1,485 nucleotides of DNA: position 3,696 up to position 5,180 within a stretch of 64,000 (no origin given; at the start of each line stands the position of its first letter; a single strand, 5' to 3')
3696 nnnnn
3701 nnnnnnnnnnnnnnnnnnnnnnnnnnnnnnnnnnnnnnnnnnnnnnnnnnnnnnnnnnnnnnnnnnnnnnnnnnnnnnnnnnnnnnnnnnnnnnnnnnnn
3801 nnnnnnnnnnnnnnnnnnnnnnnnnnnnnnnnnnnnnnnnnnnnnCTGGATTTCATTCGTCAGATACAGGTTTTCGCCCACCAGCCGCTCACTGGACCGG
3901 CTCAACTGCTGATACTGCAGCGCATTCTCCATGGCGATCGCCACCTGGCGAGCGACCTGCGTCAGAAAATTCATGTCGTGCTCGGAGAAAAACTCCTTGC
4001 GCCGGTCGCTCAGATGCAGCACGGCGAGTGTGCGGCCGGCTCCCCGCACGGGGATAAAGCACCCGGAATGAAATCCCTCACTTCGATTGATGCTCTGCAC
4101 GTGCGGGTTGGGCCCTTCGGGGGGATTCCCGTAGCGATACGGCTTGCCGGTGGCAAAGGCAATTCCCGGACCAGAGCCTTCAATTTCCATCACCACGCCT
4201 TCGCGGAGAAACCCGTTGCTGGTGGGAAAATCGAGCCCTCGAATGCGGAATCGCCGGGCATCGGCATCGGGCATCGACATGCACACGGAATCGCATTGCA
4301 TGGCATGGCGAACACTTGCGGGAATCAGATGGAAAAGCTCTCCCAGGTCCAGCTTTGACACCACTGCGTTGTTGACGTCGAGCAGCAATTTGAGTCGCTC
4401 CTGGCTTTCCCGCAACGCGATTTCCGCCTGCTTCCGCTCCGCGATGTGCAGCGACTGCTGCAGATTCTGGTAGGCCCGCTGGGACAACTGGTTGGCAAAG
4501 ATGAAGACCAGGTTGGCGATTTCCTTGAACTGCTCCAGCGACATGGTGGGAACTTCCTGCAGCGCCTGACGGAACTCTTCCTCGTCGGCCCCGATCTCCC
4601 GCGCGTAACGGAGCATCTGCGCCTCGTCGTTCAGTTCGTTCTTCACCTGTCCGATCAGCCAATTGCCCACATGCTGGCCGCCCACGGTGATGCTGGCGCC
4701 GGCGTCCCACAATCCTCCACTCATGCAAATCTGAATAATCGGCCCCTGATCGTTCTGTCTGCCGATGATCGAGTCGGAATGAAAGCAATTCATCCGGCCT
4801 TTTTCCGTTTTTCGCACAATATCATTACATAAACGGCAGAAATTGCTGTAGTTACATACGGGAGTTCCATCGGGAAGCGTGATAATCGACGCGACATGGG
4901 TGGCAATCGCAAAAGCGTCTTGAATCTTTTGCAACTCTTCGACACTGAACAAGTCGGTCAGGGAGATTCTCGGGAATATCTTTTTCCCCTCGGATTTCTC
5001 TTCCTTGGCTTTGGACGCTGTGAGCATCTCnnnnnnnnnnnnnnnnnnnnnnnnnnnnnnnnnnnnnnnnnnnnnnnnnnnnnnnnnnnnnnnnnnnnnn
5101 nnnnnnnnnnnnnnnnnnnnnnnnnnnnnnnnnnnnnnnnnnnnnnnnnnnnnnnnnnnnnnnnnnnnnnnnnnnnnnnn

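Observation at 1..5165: Edge of a propanediol-type microcompartment operon controlled by a PocR-sensor sigma54 activator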

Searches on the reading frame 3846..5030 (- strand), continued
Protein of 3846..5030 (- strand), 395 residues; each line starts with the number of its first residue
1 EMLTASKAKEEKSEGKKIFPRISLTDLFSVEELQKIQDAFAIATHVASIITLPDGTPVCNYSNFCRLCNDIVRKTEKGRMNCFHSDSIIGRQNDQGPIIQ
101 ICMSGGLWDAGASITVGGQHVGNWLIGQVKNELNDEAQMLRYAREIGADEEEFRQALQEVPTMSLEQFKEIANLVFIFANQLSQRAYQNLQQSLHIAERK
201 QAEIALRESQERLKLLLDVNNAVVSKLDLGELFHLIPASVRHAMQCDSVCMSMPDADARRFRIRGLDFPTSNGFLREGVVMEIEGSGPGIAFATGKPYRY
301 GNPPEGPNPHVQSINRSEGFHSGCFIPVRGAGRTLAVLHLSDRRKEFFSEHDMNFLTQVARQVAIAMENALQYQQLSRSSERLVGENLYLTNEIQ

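Call 60: find_encoding_contigs(protein=P0282, flank=10000, max_places=1)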
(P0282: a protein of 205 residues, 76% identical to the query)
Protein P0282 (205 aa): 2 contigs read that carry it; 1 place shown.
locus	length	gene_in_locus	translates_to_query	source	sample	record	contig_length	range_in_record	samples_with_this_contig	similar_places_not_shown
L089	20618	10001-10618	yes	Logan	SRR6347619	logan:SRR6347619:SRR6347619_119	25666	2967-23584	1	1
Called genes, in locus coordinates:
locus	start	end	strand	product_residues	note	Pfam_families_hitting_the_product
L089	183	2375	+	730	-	PF10114:PocR, PF01590:GAF, PF13185:GAF_2 (weak), PF00158:Sigma54_activat, PF14532:Sigma54_activ_2, PF25601:AAA_lid_14, PF02954:HTH_8 (weak)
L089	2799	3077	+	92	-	PF00936:BMC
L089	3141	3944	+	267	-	PF00936:BMC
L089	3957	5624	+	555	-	PF02286:Dehydratase_LU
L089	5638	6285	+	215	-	PF02288:Dehydratase_MU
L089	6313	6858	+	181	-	PF02287:Dehydratase_SU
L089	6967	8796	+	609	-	PF18427:DDR_swiveling, PF08841:DDR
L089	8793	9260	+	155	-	PF02288:Dehydratase_MU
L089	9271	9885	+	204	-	PF00936:BMC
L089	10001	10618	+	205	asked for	PF27545:CsoS1D_N, PF00936:BMC (weak)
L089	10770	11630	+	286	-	PF06723:MreB_Mbl, PF11104:PilM_2, PF14450:FtsA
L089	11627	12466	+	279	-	-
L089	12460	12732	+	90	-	PF03319:EutN_CcmL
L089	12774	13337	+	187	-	PF01923:Cob_adeno_trans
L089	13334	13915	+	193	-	PF03928:HbpS-like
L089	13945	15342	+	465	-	PF00171:Aldedh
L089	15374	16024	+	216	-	PF02659:Mntp (weak)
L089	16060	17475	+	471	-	PF04966:OprB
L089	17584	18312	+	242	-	PF00230:MIP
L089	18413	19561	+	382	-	PF00465:Fe-ADH, PF13685:Fe-ADH_2, PF25137:ADH_Fe_C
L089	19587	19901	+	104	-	PF00936:BMC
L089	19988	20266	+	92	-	PF00936:BMC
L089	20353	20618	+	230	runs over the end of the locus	PF06130:PTAC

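Call 79: search_protein_families(library=pfam, proteins=[L033:9503-11551:+, L049:6460-9327:+, L051:1939-5232:+, L014:9383-14044:+, L077:9860-12778:+, L017:6137-8704:+], max_evalue=1e-8)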
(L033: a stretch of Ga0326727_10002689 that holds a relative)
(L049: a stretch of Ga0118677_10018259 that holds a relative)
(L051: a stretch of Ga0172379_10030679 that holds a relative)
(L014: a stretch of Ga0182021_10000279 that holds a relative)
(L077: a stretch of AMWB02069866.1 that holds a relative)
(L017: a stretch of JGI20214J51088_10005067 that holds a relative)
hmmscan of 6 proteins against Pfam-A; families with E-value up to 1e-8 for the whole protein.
L033:9503-11551:+ (682 aa): 8 families
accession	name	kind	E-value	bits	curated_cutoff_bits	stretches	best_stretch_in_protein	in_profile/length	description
PF10114.15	PocR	-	4e-51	173.4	23.9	1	172-332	2-162/162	Sensory domain found in PocR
PF13426.13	PAS_9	-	4.5e-26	91.6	27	1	372-468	7-103/103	PAS domain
PF07568.18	HisKA_2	-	1.3e-24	86.5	22.3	1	489-563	1-75/76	Histidine kinase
PF00989.32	PAS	-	4.9e-18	65.6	22.6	1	357-466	2-113/113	PAS fold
PF08448.16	PAS_4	-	5.1e-15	56.1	23.1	0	364-470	3-109/110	PAS fold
PF08447.18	PAS_3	-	7.6e-13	49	25.6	0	53-132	4-83/89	PAS fold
PF13188.13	PAS_8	-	2.2e-11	43.7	21.8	0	32-82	5-52/65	PAS domain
PF02518.31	HATPase_c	-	1e-10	42.4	26.4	1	592-682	8-109/111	Histidine kinase-, DNA gyrase B-, and HSP90-like ATPase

L049:6460-9327:+ (955 aa): 6 families
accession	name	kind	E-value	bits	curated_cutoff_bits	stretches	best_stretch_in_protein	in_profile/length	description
PF00072.30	Response_reg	-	9.5e-56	187.2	30.2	2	16-128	1-111/111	Response regulator receiver domain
PF10114.15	PocR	-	3e-48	164.1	23.9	1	189-350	1-162/162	Sensory domain found in PocR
PF02518.31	HATPase_c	-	1.1e-27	97.2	26.4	1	690-804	1-110/111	Histidine kinase-, DNA gyrase B-, and HSP90-like ATPase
PF13185.12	GAF_2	-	8.3e-26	91.2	28.6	1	390-536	2-136/136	GAF domain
PF00512.31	HisKA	-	2.9e-23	82.1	26.9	1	578-643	1-66/66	His Kinase A (phospho-acceptor) domain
PF01590.32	GAF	-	2e-13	51.4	22.4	1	392-535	2-133/133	GAF domain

L051:1939-5232:+ (1098 aa): 7 families
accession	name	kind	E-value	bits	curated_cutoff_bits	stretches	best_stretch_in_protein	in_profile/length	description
PF10114.15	PocR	-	5.2e-46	156.8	23.9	1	608-769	1-162/162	Sensory domain found in PocR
PF13185.12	GAF_2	-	4.7e-28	98.5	28.6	1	807-948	2-134/136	GAF domain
PF07568.18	HisKA_2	-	1.9e-27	95.6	22.3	1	971-1044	1-74/76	Histidine kinase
PF08448.16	PAS_4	-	4.2e-21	75.7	23.1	1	348-453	1-110/110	PAS fold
PF17149.10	CHASE5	-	5.1e-13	49.3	27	1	40-142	2-106/108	Periplasmic sensor domain found in signal transduction proteins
PF13188.13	PAS_8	-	1.2e-10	41.4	21.8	0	342-399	1-55/65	PAS domain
PF13426.13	PAS_9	-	8.5e-09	36.1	27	0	353-450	2-103/103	PAS domain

L014:9383-14044:+ (1553 aa): 10 families
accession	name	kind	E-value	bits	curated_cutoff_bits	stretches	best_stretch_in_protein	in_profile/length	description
PF10114.15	PocR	-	9.3e-96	318.6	23.9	2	211-372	1-162/162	Sensory domain found in PocR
PF13426.13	PAS_9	-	1.4e-31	109.2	27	1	1191-1292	2-103/103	PAS domain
PF00989.32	PAS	-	1.8e-29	102.4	22.6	2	1181-1281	2-104/113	PAS fold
PF08447.18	PAS_3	-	7.1e-28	97.2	25.6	1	1203-1278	2-80/89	PAS fold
PF01590.32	GAF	-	1.2e-27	97.4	22.4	1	833-983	1-131/133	GAF domain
PF02518.31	HATPase_c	-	6.8e-25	88.1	26.4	1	1443-1549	3-107/111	Histidine kinase-, DNA gyrase B-, and HSP90-like ATPase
PF13185.12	GAF_2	-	1.9e-24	86.9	28.6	1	832-985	2-135/136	GAF domain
PF08448.16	PAS_4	-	5.2e-22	78.6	23.1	1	1187-1295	2-110/110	PAS fold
PF13188.13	PAS_8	-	3e-18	65.4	21.8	0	1181-1230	2-47/65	PAS domain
PF00512.31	HisKA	-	1.8e-11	44.4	26.9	1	1332-1397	2-64/66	His Kinase A (phospho-acceptor) domain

L077:9860-12778:+ (972 aa): 7 families
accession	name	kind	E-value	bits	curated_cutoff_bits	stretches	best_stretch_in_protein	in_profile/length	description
PF08447.18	PAS_3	-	2.6e-52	175.5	25.6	2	771-856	2-89/89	PAS fold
PF10114.15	PocR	-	2.6e-51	174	23.9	1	52-213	1-162/162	Sensory domain found in PocR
PF13426.13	PAS_9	-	2.8e-48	162.9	27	2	505-609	2-103/103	PAS domain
PF08448.16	PAS_4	-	2.7e-46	156.8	23.1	2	756-859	3-105/110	PAS fold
PF00989.32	PAS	-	1.4e-37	128.6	22.6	0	749-857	2-111/113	PAS fold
PF13188.13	PAS_8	-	4.5e-30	103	21.8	0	237-278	1-43/65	PAS domain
PF07568.18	HisKA_2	-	8.6e-28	96.7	22.3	1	882-956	1-75/76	Histidine kinase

L017:6137-8704:+ (856 aa): 6 families
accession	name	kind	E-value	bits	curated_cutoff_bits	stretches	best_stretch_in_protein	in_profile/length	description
PF10114.15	PocR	-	4e-53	179.9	23.9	1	40-200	1-161/162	Sensory domain found in PocR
PF08448.16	PAS_4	-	2e-39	134.6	23.1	2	524-636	1-110/110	PAS fold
PF13426.13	PAS_9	-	4.2e-38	130.2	27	3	658-759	3-103/103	PAS domain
PF00989.32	PAS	-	8.6e-29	100.3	22.6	0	224-329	4-113/113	PAS fold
PF13188.13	PAS_8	-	5.5e-20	71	21.8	0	518-576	1-55/65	PAS domain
PF08447.18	PAS_3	-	1.8e-17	63.8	25.6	0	669-733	2-66/89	PAS fold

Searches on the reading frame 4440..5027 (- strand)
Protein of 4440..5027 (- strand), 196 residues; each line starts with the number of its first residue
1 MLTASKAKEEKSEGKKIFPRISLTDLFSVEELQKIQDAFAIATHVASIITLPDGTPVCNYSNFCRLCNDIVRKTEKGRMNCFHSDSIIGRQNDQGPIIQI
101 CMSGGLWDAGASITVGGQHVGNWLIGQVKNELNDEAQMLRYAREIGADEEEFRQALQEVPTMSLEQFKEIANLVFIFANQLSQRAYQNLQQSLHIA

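Call 41: search_solved_structures(query=window:4440-5027:-, max_evalue=1)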
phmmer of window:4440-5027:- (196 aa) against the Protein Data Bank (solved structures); distinct sequences matched with E-value up to 1: 0.

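Call 99: predict_structure(alignment_id=A8)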
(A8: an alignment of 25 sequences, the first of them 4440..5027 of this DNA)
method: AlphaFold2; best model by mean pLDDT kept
length: 196 residues; sequences in the alignment: 25
mean_pLDDT: 91.5   pTM: 0.84
mean pLDDT of the five models: 91.5, 91.0, 90.1, 89.1, 89.0
residues with pLDDT >= 90: 165; 70-90: 13; 50-70: 8; < 50: 10
segments of 3 or more residues with pLDDT < 50: 1-3, 8-14
pLDDT, mean of each block of 10 residues (from residue 1): 48 59 94 98 98 97 96 96 97 96 91 96 97 93 97 96 98 98 96 89
secondary structure, 60 per line:
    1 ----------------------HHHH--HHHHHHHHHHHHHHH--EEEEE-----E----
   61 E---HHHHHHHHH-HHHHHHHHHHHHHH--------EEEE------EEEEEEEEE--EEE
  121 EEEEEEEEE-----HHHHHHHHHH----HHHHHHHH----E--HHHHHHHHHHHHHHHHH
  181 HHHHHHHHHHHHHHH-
elements in order: H23-26 H29-43 E46-50 H65-73 H75-88 E97-100 E107-115 E118-129 H135-144 H149-156 H164-195

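Call 101: fold_search(model_id=the predicted structure, library=pdb)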
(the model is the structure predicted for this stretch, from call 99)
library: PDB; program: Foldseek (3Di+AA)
matches with E <= 10: 1005; with E <= 0.001: 0
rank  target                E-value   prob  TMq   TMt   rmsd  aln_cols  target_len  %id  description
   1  8ejv_A                3.5e-03  0.93  0.31  0.24  13.2       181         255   10  The crystal structure of Pseudomonas putida PcaR in complex with succinate (released 2024-03-20)
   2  3by9_A                1.3e-02  0.95  0.29  0.23   8.7       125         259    6  Crystal structure of the V. cholerae Histidine Kinase DctB Sensor Domain (released 2008-08-12)
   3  2w1t_A                1.4e-02  0.92  0.31  0.34  13.6       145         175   13  Crystal Structure of B. subtilis SpoVT (released 2008-11-18)
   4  8eju_A                1.4e-02  0.82  0.31  0.24  12.9       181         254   10  The crystal structure of Pseudomonas putida PcaR (released 2024-03-20)
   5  8eju_B                1.5e-02  0.80  0.31  0.24  11.9       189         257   12  The crystal structure of Pseudomonas putida PcaR (released 2024-03-20)
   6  5hpi_D                1.6e-02  0.77  0.30  0.34  12.2       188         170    8  Crystal Structure of the Double Mutant of PobR Transcription Factor Inducer Binding Domain-3-Hydroxy Benzoic Acid comp (released 2016-09-07)
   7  3mq0_A                1.7e-02  0.97  0.44  0.37   8.1       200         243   14  Crystal Structure of Agobacterium tumefaciens repressor BlcR (released 2011-03-30)
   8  9e6a_C                1.7e-02  0.77  0.32  0.26  12.1       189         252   12  Pseudomonas putida KT2440 IclR-type transcription factor (PP_2609) (released 2025-11-12)
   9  9e6a_D                1.8e-02  0.87  0.32  0.26  13.3       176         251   12  Pseudomonas putida KT2440 IclR-type transcription factor (PP_2609) (released 2025-11-12)
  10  5n0l_A                1.9e-02  0.96  0.36  0.43  11.2       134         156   10  The structure of the cofactor binding GAF domain of the nutrient sensor CodY from Clostridium difficile (released 2018-02-14)
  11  4jgo_A                1.9e-02  0.77  0.27  0.26   8.1       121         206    8  The crystal structure of sporulation kinase d sensor domain from Bacillus subtilis subsp. (released 2013-05-15)
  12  8ejv_B                1.9e-02  0.77  0.32  0.25  12.6       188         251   10  The crystal structure of Pseudomonas putida PcaR in complex with succinate (released 2024-03-20)
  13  2ia2_D                2.2e-02  0.89  0.39  0.32   9.9       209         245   10  The crystal structure of a putative transcriptional regulator RHA06195 from Rhodococcus sp. RHA1 (released 2006-10-10)
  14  2w1t_B                2.2e-02  0.84  0.31  0.35  12.5       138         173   12  Crystal Structure of B. subtilis SpoVT (released 2008-11-18)
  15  8c7u_A                2.3e-02  0.94  0.40  0.32   7.0       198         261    8  Transcriptional pleiotropic repressor CodY from Enterococcus faecalis in complex with Leu and a 30-bp DNA fragment enc (released 2023-06-28)
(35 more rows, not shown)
